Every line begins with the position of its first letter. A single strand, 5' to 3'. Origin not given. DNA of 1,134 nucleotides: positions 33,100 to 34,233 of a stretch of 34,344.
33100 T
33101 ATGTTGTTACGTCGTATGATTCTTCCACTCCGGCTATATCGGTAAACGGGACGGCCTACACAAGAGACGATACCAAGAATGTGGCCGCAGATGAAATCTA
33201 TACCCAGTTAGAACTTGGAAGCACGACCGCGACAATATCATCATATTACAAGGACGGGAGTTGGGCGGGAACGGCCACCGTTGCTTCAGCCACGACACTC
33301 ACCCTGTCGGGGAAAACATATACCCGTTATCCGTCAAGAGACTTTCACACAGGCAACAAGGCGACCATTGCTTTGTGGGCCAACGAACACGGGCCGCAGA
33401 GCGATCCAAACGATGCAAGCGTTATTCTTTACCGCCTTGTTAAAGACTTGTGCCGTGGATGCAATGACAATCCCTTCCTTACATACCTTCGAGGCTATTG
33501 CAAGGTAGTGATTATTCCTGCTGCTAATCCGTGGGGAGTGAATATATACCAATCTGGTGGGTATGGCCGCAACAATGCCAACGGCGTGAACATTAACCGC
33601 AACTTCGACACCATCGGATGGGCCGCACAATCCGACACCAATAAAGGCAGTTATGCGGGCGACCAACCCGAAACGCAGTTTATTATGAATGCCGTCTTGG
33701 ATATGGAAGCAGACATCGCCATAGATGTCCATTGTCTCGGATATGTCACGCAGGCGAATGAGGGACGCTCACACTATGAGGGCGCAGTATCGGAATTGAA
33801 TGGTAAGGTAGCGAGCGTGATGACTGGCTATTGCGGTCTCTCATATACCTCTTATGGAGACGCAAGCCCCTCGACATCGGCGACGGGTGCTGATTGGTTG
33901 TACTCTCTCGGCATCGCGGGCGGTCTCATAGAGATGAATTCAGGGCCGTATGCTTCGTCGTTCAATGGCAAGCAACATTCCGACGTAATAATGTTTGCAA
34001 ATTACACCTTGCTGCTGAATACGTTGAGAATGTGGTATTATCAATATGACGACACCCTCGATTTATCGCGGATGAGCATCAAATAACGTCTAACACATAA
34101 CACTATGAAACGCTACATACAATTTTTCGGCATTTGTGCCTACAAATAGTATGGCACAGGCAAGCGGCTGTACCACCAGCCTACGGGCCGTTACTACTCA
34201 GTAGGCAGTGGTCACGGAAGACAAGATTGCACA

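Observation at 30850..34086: Composite tail fibre ending in an M14 carboxypeptidase-like domain with an altered zinc ligand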

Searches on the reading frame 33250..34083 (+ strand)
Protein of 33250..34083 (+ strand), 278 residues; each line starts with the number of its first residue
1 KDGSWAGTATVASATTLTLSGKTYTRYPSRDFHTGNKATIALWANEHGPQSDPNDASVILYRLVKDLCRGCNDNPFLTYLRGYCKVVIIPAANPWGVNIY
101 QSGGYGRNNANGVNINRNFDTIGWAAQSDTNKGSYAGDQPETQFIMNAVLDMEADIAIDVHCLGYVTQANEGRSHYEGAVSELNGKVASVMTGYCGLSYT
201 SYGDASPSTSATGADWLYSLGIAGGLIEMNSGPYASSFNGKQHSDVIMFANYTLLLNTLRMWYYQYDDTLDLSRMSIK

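Call 7: search_solved_structures(query=window:33250-34083:+, max_evalue=10, show_alignments=3)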
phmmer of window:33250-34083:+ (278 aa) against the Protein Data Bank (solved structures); distinct sequences matched with E-value up to 10: 12.
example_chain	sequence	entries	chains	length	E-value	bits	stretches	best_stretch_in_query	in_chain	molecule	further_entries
1h8l_A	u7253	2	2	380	0.0001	25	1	58-120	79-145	CARBOXYPEPTIDASE GP180 RESIDUES 503-882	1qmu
2nsm_A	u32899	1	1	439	0.0036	19.9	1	59-123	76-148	Carboxypeptidase N catalytic chain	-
9if7_L8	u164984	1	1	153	0.082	15.4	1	146-186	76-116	RRM domain-containing protein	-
3d68_A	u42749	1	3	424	0.48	12.9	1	104-225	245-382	Carboxypeptidase B2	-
1uwy_A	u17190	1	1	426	0.51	12.8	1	44-121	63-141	CARBOXYPEPTIDASE M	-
4p10_A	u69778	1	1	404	0.51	12.8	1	104-225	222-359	Carboxypeptidase B2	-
3lms_A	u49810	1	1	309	0.57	12.7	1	104-224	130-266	Carboxypeptidase B2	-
7neu_A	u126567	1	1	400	0.66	12.5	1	104-224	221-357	Carboxypeptidase B2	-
7nee_A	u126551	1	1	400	0.66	12.5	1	104-224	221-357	Carboxypeptidase B2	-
5hvf_A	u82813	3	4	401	0.66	12.5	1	104-224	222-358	Carboxypeptidase B2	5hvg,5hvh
6g7d_A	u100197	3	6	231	1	11.8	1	149-210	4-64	Methyltransferase domain protein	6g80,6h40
5hxd_A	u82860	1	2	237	1.2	11.6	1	107-138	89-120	Protein MpaA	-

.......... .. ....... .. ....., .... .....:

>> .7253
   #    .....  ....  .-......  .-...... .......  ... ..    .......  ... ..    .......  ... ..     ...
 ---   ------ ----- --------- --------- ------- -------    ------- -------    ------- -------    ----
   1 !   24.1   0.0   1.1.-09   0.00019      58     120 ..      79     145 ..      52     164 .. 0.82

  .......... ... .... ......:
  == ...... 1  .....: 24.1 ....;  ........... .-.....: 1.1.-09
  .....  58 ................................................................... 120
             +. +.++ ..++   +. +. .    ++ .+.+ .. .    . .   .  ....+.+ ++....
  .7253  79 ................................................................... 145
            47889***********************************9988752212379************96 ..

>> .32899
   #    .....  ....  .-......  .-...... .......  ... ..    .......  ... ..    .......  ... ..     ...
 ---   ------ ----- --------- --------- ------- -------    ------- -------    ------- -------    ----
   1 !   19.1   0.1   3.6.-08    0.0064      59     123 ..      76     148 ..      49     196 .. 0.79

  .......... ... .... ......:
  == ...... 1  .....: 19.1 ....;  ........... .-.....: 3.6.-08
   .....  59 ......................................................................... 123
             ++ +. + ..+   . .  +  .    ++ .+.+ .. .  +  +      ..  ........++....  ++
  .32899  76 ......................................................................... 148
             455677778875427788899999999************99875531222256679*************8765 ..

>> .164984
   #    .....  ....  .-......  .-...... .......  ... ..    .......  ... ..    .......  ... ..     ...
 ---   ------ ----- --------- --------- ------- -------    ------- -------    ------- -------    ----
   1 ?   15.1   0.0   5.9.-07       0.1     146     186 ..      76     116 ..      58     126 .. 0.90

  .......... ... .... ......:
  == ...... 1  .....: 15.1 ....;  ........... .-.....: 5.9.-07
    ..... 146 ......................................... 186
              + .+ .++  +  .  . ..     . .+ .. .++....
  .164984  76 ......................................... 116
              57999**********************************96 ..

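Call 11: search_protein_families(library=pfam, proteins=[window:33250-34083:+], max_evalue=1)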
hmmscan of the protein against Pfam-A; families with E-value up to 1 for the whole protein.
window:33250-34083:+ (278 aa): 2 families
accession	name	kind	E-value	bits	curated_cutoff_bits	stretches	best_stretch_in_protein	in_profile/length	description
PF00246.29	Peptidase_M14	-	7.6e-12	45.9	21.6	1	34-166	43-187/286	Zinc carboxypeptidase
PF10994.13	DUF2817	-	0.024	14.6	23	1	84-124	88-120/341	Protein of unknown function (DUF2817)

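Call 41: search_solved_structures(query=A2, max_evalue=0.001, show_alignments=4)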
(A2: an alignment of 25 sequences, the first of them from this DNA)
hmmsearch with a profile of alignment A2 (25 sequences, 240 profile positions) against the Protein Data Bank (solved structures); distinct sequences matched with E-value up to 0.001: 33.
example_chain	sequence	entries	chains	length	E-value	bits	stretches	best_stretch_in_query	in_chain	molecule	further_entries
2nsm_A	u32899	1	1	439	1.3e-08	37.9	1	8-89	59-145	Carboxypeptidase N catalytic chain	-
1h8l_A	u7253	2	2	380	2.1e-08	37.2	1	12-96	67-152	CARBOXYPEPTIDASE GP180 RESIDUES 503-882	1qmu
5hxd_A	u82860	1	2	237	5.1e-08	36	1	58-131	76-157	Protein MpaA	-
1uwy_A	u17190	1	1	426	9.7e-07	31.8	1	12-89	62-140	CARBOXYPEPTIDASE M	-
5mrv_A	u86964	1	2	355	2.3e-06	30.6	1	29-195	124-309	Carboxypeptidase O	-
1hdu_A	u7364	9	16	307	3.2e-06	30.1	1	32-195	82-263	CARBOXYPEPTIDASE A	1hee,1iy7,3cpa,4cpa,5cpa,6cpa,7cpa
1cbx_A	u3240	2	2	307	3.2e-06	30.1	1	32-195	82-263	CARBOXYPEPTIDASE A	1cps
1bav_A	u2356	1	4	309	3.3e-06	30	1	32-195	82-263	CARBOXYPEPTIDASE A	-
3fvl_A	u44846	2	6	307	5.4e-06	29.3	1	32-196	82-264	Carboxypeptidase A1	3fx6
1hdq_A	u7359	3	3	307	5.4e-06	29.3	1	32-196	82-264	CARBOXYPEPTIDASE A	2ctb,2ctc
1pyt_B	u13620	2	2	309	5.5e-06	29.3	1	32-196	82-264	PROCARBOXYPEPTIDASE A | Carboxypeptidase A1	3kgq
1arl_A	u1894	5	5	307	8.4e-06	28.7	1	32-195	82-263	APO-CARBOXYPEPTIDASE A=ALPHA= (COX) | PROTEIN (CARBOXYPEPTIDASE A) | CARBOXYPEPTIDASE A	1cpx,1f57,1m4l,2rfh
1arm_A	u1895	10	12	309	8.5e-06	28.7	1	32-195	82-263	HG-CARBOXYPEPTIDASE A=ALPHA= (COX) | PROTEIN (CARBOXYPEPTIDASE A) | CARBOXYPEPTIDASE A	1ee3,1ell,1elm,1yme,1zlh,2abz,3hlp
7neu_A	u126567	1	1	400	9.1e-06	28.6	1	48-197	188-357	Carboxypeptidase B2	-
7nee_A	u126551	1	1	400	9.3e-06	28.5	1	48-197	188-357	Carboxypeptidase B2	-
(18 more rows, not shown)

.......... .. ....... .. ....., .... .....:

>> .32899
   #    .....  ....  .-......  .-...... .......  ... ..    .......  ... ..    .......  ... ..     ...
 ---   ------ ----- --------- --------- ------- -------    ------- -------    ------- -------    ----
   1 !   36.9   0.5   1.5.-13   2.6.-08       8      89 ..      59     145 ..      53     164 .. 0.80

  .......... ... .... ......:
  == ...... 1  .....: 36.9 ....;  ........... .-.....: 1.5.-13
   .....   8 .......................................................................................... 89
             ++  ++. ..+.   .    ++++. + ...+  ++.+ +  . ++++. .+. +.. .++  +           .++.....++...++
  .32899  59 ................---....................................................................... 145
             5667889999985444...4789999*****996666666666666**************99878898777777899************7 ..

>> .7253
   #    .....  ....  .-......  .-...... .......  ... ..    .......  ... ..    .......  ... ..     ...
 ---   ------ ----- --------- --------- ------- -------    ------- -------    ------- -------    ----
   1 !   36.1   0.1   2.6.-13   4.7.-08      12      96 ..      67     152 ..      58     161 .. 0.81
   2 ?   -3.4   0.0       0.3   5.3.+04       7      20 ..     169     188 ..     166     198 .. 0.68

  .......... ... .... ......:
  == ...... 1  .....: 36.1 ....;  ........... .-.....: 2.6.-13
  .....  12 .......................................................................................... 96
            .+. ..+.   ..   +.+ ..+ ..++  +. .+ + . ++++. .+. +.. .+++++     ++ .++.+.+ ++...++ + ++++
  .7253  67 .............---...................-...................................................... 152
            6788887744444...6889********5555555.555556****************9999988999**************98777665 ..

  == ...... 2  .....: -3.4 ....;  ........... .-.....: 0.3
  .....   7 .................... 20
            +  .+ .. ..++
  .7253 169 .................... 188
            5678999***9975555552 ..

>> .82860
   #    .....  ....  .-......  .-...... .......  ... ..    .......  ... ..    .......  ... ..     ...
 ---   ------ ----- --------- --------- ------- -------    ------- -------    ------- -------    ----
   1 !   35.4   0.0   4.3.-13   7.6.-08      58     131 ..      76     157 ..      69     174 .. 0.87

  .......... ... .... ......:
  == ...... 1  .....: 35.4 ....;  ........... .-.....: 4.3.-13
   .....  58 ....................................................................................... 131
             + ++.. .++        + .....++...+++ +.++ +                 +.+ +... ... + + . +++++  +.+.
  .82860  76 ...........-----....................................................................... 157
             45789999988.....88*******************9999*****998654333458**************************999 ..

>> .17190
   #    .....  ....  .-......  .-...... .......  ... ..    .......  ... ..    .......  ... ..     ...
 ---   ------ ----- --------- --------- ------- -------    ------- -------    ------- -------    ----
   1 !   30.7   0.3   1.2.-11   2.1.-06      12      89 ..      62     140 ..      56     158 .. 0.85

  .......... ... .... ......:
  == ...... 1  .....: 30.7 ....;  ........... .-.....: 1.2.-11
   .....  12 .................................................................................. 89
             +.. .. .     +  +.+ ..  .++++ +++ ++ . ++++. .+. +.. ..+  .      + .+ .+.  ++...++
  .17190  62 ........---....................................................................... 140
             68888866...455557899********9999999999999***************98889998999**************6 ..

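Call 44: find_related_loci(query=A2, collection=genome_contigs, flank=10000)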
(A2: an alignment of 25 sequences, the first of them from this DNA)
Query A2 (247 aa) in genome_contigs; peptide patterns used: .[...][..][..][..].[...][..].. (x = any residue, [..] = any of these).
163 stretches matched a pattern; 118 encode a relative of the query (tblastn E <= 1e-3); the best 80 are kept; 80 distinct loci.
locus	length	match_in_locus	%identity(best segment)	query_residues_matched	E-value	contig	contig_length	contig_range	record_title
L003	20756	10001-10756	35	2-239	3e-39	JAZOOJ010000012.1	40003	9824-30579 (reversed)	MAG: Clostridia bacterium isolate T1900045631_YK20190325.MAGScoT_cleanbin_000010 SGB_8057_k141_207372, whole genome shot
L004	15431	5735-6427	35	9-231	6e-35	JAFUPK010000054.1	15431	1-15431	MAG: Clostridia bacterium isolate RGIG4705 Roe_deer_Rectum.Co__c935621, whole genome shotgun sequence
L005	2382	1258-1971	34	1-231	1e-27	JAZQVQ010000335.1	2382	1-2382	MAG: Eubacteriales bacterium isolate T1900045168_TC20190162.MAGScoT_cleanbin_000007 SGB_5174_k141_336343, whole genome s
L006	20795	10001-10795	27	9-235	3e-14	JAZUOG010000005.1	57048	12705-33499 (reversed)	MAG: Acutalibacteraceae bacterium isolate T1900044876_TS20190342.MAGScoT_cleanbin_000016 SGB_3186_k141_1436389, whole ge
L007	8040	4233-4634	34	9-145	2e-14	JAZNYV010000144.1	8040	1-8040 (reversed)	MAG: Faecousia sp. isolate T1900044774_TS20190240.MAGScoT_cleanbin_000007 SGB_2466_k141_1049042, whole genome shotgun se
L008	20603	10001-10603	29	29-207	5e-13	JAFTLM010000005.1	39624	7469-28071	MAG: Clostridia bacterium isolate RGIG3927 Roe_deer_Cecum-3__c13077, whole genome shotgun sequence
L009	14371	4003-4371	36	3-130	1e-12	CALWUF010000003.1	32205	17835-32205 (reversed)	MAG: uncultured Butyricicoccus sp. isolate E11__bin102 genome assembly, contig: E11__k127_3619645, whole genome shotgun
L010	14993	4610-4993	34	3-130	1e-11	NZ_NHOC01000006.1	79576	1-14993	Butyricicoccus porcorum strain BB10 BB10_c6, whole genome shotgun sequence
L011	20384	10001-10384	34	3-130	1e-11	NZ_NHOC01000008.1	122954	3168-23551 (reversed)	Butyricicoccus porcorum strain BB10 BB10_c8, whole genome shotgun sequence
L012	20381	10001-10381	33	6-133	2e-11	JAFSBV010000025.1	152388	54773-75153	MAG: Bacteroidales bacterium isolate RGIG3000 Goat_Rectum-3__c468, whole genome shotgun sequence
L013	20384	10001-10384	34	3-130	2e-11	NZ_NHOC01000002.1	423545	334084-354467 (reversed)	Butyricicoccus porcorum strain BB10 BB10_c2, whole genome shotgun sequence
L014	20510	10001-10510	31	57-204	1e-10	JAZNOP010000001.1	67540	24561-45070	MAG: Acutalibacteraceae bacterium isolate T1900044652_TS20190118.MAGScoT_cleanbin_000015 SGB_1433_k141_1397435, whole ge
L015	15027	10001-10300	35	32-135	6e-10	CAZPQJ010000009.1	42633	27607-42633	MAG TPA_asm: uncultured Gammaproteobacteria bacterium isolate SRP342105_co1_419 genome assembly, contig: NODE_1103_lengt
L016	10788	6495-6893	33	32-167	9e-10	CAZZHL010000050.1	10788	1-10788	MAG TPA_asm: uncultured Pirellulales bacterium isolate binchicken_co34_270 genome assembly, contig: NODE_10629_length_10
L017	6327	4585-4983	33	32-167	1e-9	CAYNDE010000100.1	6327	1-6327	MAG TPA_asm: uncultured Pirellulales bacterium isolate binchicken_co34_157 genome assembly, contig: NODE_22230_length_63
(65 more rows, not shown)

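Call 49: find_related_loci(query=A2, collection=viral_contigs, flank=8000)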
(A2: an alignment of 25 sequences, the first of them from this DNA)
Query A2 (247 aa) in viral_contigs; peptide patterns used: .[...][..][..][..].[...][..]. (x = any residue, [..] = any of these).
52 stretches matched a pattern; 27 encode a relative of the query (tblastn E <= 1e-3); 27 distinct loci.
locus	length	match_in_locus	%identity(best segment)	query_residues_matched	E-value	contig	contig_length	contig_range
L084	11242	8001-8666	41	6-228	4e-44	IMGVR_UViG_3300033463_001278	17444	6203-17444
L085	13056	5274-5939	41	6-228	4e-44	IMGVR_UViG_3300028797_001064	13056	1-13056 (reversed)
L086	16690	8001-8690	36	9-230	1e-34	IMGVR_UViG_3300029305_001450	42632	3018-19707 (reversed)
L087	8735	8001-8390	44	8-138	9e-26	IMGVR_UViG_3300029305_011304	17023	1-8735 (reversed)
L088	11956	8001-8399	42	8-140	1e-24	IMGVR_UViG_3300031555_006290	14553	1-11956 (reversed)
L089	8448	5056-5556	32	1-157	6e-15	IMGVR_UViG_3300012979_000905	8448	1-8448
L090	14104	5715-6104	33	17-144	1e-13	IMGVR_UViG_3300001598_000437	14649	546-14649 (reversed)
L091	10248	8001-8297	30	30-132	7e-12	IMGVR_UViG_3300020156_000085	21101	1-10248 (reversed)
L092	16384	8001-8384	29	1-133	5e-11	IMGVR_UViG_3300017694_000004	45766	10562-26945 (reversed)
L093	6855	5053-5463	33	16-137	2e-10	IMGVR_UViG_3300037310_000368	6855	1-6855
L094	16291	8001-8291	38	30-130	3e-10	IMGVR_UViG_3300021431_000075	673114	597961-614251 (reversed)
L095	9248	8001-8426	34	6-163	1e-9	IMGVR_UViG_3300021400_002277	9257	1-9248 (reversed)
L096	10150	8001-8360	33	6-134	5e-9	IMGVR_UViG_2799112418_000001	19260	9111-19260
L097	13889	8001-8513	31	3-175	2e-8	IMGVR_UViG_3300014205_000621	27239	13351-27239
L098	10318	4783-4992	39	55-130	3e-7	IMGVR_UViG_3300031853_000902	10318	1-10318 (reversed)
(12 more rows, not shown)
